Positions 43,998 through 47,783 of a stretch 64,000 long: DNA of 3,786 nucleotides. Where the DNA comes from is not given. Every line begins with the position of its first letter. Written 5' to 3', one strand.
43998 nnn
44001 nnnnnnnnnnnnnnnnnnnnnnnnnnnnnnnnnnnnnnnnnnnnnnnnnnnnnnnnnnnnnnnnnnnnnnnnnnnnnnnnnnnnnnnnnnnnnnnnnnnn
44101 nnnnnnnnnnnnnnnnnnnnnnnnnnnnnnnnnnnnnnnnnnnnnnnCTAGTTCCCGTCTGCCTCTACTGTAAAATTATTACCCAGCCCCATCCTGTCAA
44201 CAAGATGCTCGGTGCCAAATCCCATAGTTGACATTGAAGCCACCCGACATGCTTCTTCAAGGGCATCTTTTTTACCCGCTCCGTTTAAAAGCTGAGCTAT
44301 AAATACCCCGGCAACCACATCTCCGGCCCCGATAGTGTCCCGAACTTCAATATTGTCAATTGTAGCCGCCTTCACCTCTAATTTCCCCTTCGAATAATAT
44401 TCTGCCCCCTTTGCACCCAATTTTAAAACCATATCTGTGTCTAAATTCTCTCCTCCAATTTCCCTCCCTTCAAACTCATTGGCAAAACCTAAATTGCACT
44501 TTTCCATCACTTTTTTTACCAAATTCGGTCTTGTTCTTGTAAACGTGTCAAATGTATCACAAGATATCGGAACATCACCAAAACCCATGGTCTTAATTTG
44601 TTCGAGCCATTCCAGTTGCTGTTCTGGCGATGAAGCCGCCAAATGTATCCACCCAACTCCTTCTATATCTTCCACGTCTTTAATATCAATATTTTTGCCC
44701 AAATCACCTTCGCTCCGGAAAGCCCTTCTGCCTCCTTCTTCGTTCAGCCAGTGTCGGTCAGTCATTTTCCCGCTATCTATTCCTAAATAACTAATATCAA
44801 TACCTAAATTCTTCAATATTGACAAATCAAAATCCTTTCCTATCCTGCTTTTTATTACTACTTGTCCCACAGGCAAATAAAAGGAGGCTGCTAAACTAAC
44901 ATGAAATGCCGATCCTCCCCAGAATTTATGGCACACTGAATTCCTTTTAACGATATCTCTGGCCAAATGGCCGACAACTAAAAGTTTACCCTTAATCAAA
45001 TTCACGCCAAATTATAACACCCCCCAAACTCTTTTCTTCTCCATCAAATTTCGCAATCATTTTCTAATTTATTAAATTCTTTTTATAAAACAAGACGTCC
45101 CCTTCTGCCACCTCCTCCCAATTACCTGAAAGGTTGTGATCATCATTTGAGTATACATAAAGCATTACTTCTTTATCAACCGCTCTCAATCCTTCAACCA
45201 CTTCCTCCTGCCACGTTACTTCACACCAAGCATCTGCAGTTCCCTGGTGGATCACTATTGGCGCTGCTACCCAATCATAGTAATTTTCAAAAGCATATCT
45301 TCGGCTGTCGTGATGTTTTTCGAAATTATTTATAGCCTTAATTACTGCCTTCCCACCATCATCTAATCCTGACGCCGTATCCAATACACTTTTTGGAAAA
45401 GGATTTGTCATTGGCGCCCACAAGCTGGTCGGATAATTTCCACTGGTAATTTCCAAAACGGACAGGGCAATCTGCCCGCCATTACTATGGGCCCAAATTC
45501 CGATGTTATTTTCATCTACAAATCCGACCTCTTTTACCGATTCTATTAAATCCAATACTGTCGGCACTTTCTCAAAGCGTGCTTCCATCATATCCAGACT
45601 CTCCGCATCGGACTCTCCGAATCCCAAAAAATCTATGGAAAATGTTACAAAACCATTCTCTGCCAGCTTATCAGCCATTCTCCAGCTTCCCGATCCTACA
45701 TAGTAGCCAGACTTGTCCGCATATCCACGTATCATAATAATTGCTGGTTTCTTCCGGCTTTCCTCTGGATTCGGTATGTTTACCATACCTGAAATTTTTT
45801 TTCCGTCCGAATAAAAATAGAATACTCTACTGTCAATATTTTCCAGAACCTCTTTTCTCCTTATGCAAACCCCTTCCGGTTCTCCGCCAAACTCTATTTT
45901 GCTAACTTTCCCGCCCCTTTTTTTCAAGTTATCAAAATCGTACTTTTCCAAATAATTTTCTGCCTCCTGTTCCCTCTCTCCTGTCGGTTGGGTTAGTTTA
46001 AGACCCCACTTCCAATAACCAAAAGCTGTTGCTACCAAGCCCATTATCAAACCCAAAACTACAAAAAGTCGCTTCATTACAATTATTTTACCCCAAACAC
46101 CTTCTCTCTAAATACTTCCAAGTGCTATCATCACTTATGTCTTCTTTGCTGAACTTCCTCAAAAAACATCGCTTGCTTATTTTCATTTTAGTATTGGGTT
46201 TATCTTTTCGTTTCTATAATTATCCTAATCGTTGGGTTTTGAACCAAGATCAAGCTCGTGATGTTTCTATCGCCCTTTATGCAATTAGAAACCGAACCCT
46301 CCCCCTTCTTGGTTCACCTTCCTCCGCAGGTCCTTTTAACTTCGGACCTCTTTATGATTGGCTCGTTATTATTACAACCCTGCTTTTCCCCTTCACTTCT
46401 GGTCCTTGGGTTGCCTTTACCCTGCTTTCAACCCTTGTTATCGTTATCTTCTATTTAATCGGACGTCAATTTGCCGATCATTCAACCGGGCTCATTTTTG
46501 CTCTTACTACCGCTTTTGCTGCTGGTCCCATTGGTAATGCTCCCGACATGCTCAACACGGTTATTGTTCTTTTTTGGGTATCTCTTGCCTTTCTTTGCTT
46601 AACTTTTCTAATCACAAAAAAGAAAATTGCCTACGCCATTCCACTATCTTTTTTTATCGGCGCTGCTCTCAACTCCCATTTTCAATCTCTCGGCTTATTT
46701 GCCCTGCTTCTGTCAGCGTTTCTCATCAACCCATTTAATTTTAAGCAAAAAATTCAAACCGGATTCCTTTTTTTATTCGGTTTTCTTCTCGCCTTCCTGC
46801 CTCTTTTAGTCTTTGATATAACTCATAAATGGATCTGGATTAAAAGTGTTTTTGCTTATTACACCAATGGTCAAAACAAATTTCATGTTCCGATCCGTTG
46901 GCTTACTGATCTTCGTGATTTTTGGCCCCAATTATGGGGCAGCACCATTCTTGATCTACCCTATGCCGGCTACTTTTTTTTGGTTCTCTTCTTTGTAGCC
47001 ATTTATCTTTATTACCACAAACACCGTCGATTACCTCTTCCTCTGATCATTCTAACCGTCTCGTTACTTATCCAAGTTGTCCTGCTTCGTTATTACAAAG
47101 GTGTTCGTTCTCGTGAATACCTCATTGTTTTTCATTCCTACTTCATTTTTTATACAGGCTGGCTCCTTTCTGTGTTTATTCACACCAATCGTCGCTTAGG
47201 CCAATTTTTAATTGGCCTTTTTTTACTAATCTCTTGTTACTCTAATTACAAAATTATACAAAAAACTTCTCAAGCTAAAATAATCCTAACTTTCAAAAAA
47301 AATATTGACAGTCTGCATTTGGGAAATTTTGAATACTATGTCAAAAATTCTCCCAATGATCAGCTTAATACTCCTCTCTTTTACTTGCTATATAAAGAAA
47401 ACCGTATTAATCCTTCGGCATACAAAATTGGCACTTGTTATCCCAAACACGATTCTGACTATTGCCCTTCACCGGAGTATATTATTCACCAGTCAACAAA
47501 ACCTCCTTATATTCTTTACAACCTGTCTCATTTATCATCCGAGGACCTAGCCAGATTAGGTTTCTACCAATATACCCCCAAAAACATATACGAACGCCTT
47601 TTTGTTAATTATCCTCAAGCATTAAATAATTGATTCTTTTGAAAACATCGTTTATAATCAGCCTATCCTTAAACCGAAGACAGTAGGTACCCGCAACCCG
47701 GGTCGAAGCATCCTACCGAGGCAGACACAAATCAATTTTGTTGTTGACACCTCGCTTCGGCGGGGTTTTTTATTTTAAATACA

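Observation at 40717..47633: About 7 kb accessory insertion splitting the conserved rplK-rplA / rplJ-rplL ribosomal cluster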

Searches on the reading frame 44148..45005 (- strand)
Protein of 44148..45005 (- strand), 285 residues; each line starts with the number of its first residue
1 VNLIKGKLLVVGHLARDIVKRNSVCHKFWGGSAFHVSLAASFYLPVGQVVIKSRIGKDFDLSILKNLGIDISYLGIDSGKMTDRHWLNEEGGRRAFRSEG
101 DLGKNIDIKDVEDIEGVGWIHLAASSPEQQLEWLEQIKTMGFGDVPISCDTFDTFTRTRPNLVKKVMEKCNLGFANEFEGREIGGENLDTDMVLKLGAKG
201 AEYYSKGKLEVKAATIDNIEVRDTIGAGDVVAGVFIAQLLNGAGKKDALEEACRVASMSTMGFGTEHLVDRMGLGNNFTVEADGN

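Call 3: search_protein_families(library=pfam, proteins=[window:44148-45005:-], max_evalue=0.01)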
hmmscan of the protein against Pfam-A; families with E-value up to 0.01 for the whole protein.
window:44148-45005:- (285 aa): 1 family
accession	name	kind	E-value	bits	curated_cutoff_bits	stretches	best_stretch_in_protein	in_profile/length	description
PF00294.29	PfkB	-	1.7e-19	70.7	25.8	1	20-266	26-296/302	pfkB family carbohydrate kinase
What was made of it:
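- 44148..45005 (-): g5: PfkB/ribokinase-family kinase. Its 3' end overlaps that of g4 by 84 bp. Pfam PfkB at 1.7e-19 (call 3).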

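Call 11: search_protein_families(library=ncbifam, proteins=[window:44148-45005:-], max_evalue=0.01)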
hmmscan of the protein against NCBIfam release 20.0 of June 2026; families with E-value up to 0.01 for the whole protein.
window:44148-45005:- (285 aa): 17 families
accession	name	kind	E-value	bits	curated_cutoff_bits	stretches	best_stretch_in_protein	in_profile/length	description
NF040938.1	KDG_KDGal_kin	equivalog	9.2e-11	41.4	400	1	192-266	218-290/305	bifunctional 2-dehydro-3-deoxygluconokinase/2-dehydro-3-deoxygalactonokinase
NF053626.1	RibKinHalex1628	equivalog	6.5e-09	35.7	330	1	30-258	38-271/293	ATP-dependent ribose-1-phosphate kinase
TIGR02152.1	D_ribokin_bact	equivalog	1.8e-08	34.1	299.65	1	191-266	214-287/298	ribokinase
TIGR03828.1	pfkB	equivalog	1e-07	31.3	292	1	192-265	216-287/305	1-phosphofructokinase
TIGR03168.1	1-PFK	subfamily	1.5e-07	30.7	216.4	1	192-266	216-288/305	hexose kinase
TIGR04382.1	myo_inos_iolC_N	equivalog_domain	5.9e-06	25.8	300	1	192-259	223-289/309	5-dehydro-2-deoxygluconokinase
NF049991.1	TagKinase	equivalog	7.4e-06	25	420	1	191-254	228-290/321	tagatose kinase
NF041320.1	pfkB_Halo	equivalog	1.1e-05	25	400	1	192-266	211-283/302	1-phosphofructokinase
NF007321.0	PRK09813.1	equivalog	2.5e-05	23.9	247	1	64-258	60-253/261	fructoselysine 6-kinase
TIGR02198.1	rfaE_dom_I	equivalog_domain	5e-05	22.6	345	1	190-267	228-304/315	D-glycero-beta-D-manno-heptose-7-phosphate kinase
NF041332.1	KDG_KDGal_kin_Halo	equivalog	0.0002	20.9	440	1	192-259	226-291/320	bifunctional 2-dehydro-3-deoxygluconokinase/2-dehydro-3-deoxygalactonokinase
NF008353.0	PRK11142.1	equivalog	0.00036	20.1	341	1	192-265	218-289/307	ribokinase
NF052444.1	DhDoxglucKinKdgK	equivalog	0.00037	20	400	1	191-258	222-288/303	2-dehydro-3-deoxygluconokinase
NF007068.0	PRK09513.1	equivalog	0.0007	18.9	432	1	191-259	219-285/312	1-phosphofructokinase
NF004398.0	PRK05756.1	equivalog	0.00071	19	292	1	212-252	208-246/287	pyridoxal kinase PdxY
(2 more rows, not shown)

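Call 12: search_protein_families(library=padloc, proteins=[window:44148-45005:-], max_evalue=0.01)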
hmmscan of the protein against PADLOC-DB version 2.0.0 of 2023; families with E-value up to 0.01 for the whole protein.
window:44148-45005:- (285 aa): 1 family
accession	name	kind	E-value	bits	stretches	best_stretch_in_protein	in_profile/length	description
PDLC03006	Hp3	-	0.0054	14.5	0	43-89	85-128/227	-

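Call 51: search_solved_structures(query=window:44148-45005:-, max_evalue=0.001)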
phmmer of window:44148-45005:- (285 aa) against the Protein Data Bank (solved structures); distinct sequences matched with E-value up to 0.001: 7.
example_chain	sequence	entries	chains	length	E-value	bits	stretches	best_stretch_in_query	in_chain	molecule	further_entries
3kd6_A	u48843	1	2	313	5.4e-08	36.2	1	7-247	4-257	Carbohydrate kinase, PfkB family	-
6cw5_A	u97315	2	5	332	3.8e-06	30.2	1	190-256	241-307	Ribokinase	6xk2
2abq_A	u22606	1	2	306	8.5e-06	29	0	185-275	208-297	fructose 1-phosphate kinase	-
6ilr_A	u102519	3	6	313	9.8e-05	25.5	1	192-261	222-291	Ribokinase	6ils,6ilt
3go6_A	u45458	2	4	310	0.00011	25.4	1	174-264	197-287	RIBOKINASE RBSK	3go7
3h49_A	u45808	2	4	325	0.00016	24.8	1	192-267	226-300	Ribokinase | Uncharacterized sugar kinase ydjH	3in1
1wye_A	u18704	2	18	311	0.0002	24.5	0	192-264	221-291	2-keto-3-deoxygluconate kinase | hypothetical fructokinase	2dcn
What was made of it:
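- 44148..45005 (-): PDB sequence matches are ribokinase-family proteins (call 51).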

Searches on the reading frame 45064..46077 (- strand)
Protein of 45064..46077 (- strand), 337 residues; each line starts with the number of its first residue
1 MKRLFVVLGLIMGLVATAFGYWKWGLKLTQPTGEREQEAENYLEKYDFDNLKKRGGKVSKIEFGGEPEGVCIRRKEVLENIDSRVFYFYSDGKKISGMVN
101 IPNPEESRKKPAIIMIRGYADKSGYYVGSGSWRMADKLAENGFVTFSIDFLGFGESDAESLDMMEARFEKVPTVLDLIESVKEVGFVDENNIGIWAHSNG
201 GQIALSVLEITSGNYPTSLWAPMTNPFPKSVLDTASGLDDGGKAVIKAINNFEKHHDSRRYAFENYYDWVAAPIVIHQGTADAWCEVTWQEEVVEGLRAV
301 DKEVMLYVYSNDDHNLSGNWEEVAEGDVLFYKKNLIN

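Call 3: search_protein_families(library=pfam, proteins=[window:45064-46077:-], max_evalue=0.01)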
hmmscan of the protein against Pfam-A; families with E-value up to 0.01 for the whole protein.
window:45064-46077:- (337 aa): 9 families
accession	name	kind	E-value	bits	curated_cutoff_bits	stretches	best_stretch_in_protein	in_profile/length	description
PF12146.15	Hydrolase_4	-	7e-10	39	27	1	109-209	3-95/239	Serine aminopeptidase, S33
PF00326.27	Peptidase_S9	-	3.4e-08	33.7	22.6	1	138-317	10-190/213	Prolyl oligopeptidase family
PF01738.24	DLH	-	4.6e-07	30.1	21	1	103-207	7-114/217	Dienelactone hydrolase family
PF00561.26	Abhydrolase_1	-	6.3e-06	26.5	25.8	1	111-209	1-88/245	alpha/beta hydrolase fold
PF12697.13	Abhydrolase_6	-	5.6e-05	24.4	26.3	1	124-297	6-148/217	Alpha/beta hydrolase family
PF05448.18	AXE1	-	0.00071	18.9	21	0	86-154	60-121/321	Acetyl xylan esterase (AXE1)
PF20434.5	BD-FAE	-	0.00099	19.1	26.8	0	104-205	7-104/215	BD-FAE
PF02129.25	Peptidase_S15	-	0.0043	17.2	23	0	91-158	1-67/262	X-Pro dipeptidyl-peptidase (S15 family)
PF02273.21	Acyl_transf_2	-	0.0078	15.9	20.3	0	91-208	11-119/294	Acyl transferase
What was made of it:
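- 45064..46077 (-): g6: alpha/beta hydrolase (S9/DLH-like) with a hydrophobic N-terminal anchor or signal sequence. Call 3.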

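Call 11: search_protein_families(library=ncbifam, proteins=[window:45064-46077:-], max_evalue=0.01)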
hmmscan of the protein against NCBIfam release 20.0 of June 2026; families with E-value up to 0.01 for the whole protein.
window:45064-46077:- (337 aa): 5 families
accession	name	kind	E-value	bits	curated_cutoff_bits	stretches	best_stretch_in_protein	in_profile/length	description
NF047920.1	lactonase_UilS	equivalog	2.6e-09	37.2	400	1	99-205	13-113/285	UilS family quorum-quenching N-acyl-homoserine lactonase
NF033523.0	lasso_peptidase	equivalog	0.00044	19.1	400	1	138-315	432-615/638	Atxe2 family lasso peptide isopeptidase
TIGR01607.1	PST-A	paralog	0.00053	19.2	218.25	1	121-183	55-114/332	Plasmodium subtelomeric family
TIGR03100.1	hydr1_PEP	hypoth_equivalog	0.0014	18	168.45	1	85-163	4-78/274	hydrolase 1, exosortase A system-associated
NF052253.1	transferase_LuxD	equivalog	0.0082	15.5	420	0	90-207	9-117/293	fatty acid reductase transferase subunit LuxD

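Call 12: search_protein_families(library=padloc, proteins=[window:45064-46077:-], max_evalue=0.01)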
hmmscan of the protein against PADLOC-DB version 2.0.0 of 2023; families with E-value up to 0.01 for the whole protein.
window:45064-46077:- (337 aa): 0 families

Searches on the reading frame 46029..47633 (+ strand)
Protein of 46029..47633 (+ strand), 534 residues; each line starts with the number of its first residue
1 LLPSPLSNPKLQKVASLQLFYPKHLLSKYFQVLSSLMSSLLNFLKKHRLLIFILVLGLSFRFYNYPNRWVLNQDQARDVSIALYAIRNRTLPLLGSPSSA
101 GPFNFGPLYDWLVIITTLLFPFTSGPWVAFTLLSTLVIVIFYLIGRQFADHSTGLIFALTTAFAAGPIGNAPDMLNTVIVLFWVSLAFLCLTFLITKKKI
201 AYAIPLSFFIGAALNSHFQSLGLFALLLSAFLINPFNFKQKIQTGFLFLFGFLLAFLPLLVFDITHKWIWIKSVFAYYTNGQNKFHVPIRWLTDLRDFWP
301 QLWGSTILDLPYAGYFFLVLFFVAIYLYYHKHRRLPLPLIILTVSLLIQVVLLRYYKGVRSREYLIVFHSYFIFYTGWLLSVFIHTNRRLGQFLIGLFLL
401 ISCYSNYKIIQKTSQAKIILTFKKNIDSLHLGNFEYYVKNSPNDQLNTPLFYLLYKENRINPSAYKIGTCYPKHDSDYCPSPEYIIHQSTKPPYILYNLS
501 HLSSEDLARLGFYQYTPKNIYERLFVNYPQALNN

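Call 3: search_protein_families(library=pfam, proteins=[window:46029-47633:+], max_evalue=0.01)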
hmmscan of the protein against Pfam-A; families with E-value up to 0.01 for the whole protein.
window:46029-47633:+ (534 aa): 1 family
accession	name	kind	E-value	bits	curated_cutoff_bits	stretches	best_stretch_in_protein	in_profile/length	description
PF13231.12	PMT_2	-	1.7e-05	25.5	26.1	1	107-260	4-158/160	Dolichyl-phosphate-mannose-protein mannosyltransferase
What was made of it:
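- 46137..47633 (+): g7: multi-pass membrane protein, PMT_2/GT-C-like glycosyltransferase. The longest ORF starts at 46029; the called start is 46137. PMT_2 25.5 bits against a 26.1 cut-off (call 3).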

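Call 11: search_protein_families(library=ncbifam, proteins=[window:46029-47633:+], max_evalue=0.01)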
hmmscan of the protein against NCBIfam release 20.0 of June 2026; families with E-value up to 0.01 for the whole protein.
window:46029-47633:+ (534 aa): 0 families

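Call 12: search_protein_families(library=padloc, proteins=[window:46029-47633:+], max_evalue=0.01)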
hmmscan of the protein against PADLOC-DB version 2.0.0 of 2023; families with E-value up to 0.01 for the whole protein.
window:46029-47633:+ (534 aa): 0 families
